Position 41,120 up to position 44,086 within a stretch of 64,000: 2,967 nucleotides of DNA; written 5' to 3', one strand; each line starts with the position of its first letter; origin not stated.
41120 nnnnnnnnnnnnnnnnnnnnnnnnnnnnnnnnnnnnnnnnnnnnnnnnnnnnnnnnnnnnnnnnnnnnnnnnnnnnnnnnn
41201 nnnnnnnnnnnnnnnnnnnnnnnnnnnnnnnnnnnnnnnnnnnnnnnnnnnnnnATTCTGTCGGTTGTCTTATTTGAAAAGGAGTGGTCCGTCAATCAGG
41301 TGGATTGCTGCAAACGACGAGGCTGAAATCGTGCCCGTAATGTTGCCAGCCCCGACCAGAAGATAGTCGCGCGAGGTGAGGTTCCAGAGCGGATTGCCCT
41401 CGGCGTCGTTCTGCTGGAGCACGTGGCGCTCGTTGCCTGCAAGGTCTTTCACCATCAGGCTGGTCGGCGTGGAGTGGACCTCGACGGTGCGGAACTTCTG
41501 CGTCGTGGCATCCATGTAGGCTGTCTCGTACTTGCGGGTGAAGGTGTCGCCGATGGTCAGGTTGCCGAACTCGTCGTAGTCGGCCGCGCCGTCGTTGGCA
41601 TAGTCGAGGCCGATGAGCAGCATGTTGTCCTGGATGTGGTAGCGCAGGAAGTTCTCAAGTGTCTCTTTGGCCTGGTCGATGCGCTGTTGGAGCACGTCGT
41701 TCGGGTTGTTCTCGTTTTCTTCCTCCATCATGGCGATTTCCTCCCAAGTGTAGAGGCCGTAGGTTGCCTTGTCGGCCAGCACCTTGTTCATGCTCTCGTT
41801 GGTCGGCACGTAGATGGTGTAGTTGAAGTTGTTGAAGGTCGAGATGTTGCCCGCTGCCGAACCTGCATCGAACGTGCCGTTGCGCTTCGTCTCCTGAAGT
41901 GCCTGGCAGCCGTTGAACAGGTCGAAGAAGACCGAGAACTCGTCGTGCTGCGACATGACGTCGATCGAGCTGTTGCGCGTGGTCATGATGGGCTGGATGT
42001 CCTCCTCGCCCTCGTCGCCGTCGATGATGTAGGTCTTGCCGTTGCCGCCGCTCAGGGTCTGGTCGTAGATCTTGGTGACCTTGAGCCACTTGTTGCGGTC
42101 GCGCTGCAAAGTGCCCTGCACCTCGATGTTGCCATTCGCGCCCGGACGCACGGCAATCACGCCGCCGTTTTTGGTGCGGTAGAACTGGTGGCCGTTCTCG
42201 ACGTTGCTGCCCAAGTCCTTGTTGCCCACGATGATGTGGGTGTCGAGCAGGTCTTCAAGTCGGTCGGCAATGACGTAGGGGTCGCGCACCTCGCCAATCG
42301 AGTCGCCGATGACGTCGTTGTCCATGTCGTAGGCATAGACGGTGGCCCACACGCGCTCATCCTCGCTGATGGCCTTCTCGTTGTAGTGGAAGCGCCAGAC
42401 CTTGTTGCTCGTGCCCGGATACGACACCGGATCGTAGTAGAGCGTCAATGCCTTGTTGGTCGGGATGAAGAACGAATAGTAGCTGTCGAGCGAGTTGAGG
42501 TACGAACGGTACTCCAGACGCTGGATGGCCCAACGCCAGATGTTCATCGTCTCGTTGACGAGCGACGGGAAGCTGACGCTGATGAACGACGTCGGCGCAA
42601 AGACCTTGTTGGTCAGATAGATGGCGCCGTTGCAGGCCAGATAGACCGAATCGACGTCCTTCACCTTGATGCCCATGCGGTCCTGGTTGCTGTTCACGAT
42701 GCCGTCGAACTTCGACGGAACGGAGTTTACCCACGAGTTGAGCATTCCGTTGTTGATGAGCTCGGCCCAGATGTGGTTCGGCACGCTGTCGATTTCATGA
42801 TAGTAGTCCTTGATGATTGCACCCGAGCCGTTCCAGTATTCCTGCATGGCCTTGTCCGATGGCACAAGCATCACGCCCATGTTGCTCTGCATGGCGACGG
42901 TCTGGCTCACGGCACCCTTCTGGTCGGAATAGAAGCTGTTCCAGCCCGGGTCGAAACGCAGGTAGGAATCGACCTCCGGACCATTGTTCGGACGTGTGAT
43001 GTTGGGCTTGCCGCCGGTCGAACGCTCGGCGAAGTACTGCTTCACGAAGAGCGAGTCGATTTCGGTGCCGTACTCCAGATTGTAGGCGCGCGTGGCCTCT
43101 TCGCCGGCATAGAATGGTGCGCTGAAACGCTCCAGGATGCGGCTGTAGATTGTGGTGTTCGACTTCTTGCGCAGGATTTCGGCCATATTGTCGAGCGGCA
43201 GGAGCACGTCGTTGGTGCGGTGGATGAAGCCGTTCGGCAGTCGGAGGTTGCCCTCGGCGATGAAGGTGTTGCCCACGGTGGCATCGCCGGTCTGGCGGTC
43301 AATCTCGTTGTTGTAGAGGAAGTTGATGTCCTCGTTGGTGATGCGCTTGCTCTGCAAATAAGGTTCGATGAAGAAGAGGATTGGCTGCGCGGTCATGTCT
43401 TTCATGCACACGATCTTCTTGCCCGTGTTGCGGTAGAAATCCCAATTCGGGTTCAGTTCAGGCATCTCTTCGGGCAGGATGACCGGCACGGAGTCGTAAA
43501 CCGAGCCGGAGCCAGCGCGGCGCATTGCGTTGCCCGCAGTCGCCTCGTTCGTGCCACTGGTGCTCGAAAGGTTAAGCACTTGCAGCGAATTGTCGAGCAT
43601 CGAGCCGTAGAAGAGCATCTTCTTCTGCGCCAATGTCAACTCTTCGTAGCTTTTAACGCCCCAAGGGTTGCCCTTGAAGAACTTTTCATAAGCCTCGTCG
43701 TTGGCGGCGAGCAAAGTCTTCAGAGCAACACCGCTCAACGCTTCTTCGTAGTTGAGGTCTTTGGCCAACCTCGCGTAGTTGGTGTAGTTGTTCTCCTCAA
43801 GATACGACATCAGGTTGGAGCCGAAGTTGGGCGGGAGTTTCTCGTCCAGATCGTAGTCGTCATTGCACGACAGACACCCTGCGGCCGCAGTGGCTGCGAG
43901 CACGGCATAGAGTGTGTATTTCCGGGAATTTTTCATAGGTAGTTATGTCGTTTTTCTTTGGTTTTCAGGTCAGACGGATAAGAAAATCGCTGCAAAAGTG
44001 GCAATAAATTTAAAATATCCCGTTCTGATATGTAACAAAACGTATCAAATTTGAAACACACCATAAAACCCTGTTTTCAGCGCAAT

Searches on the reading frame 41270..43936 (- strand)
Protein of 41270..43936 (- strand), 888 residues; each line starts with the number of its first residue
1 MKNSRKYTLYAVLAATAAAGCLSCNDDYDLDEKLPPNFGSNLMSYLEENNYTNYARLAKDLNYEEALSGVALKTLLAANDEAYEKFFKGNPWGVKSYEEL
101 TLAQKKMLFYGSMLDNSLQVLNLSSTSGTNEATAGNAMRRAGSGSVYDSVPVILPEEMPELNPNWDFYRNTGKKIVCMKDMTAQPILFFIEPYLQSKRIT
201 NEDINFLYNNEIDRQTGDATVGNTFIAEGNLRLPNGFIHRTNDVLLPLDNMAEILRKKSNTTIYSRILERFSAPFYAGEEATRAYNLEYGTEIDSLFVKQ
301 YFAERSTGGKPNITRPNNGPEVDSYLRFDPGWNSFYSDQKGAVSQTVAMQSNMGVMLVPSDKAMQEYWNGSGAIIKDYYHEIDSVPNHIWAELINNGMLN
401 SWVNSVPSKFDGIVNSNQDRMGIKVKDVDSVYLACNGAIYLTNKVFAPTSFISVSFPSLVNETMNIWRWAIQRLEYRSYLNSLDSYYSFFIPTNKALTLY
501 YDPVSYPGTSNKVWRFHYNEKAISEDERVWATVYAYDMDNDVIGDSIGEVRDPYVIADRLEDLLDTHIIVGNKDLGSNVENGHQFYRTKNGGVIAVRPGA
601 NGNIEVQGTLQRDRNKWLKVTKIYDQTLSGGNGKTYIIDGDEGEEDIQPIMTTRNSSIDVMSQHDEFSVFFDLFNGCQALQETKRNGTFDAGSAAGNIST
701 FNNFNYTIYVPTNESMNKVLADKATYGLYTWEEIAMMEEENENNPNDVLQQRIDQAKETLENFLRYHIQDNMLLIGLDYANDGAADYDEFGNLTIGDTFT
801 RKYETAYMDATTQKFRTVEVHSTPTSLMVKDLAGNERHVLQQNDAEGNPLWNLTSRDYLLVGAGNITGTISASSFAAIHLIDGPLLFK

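Call 18: search_protein_families(library=pfam, proteins=[window:41270-43936:-])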
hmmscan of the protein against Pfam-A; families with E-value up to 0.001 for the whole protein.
window:41270-43936:- (888 aa): 1 family
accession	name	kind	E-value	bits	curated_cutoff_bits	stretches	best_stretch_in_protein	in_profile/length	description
PF02469.27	Fasciclin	-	3.3e-12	47.1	22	0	690-773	8-67/123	Fasciclin domain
